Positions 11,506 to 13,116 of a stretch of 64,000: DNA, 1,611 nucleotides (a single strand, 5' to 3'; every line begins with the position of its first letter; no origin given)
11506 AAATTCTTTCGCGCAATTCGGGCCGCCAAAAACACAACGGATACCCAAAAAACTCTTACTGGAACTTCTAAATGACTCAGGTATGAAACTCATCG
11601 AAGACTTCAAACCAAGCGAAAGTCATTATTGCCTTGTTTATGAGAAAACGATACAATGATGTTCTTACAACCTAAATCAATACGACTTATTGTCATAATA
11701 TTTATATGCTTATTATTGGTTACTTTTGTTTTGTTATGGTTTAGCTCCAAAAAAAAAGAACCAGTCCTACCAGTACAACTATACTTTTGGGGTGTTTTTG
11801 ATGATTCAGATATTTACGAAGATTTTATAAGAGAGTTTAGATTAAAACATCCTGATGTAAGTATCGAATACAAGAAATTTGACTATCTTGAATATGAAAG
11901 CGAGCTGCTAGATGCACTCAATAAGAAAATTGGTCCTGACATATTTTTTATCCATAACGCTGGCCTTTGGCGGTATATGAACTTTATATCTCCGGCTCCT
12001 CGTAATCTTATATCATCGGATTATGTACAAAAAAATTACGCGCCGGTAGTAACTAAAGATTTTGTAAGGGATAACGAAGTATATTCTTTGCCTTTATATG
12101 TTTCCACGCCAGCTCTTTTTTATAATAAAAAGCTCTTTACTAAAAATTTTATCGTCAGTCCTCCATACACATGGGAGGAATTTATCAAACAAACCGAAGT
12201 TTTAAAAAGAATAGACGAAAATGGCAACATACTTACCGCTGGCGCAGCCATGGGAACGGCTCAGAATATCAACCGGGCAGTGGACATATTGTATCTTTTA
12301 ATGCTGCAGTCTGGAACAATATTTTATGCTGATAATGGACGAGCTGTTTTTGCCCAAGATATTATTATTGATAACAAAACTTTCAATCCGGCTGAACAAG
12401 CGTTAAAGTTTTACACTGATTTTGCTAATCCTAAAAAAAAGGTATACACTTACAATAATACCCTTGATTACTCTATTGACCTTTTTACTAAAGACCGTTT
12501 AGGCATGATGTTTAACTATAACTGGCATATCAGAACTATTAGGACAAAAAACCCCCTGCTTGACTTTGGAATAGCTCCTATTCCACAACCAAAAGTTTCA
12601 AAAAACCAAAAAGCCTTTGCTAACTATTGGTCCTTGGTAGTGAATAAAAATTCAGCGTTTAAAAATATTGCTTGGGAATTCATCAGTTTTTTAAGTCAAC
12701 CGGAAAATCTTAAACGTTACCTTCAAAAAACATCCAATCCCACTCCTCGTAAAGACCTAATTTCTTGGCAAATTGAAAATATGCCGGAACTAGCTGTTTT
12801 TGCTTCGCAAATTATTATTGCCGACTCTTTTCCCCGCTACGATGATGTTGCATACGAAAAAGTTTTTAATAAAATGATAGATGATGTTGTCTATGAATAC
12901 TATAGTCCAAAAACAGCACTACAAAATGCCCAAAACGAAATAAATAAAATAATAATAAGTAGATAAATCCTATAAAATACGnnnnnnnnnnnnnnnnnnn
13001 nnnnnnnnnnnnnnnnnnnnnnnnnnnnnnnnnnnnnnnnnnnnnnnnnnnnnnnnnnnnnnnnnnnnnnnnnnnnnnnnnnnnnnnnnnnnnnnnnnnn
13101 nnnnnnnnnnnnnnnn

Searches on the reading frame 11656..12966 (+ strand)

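Call 47: search_protein_families(library=pfam, proteins=[window:11656-12966:+], max_evalue=0.01)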
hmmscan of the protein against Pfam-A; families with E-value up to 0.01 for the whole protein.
window:11656-12966:+ (436 aa): 2 families
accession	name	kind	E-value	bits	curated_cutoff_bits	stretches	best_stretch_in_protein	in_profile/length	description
PF13416.11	SBP_bac_8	-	5.7e-33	115.3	27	1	58-369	3-266/279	Bacterial extracellular solute-binding protein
PF01547.30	SBP_bac_1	-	9.4e-25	88.7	26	1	55-351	11-305/307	Bacterial extracellular solute-binding protein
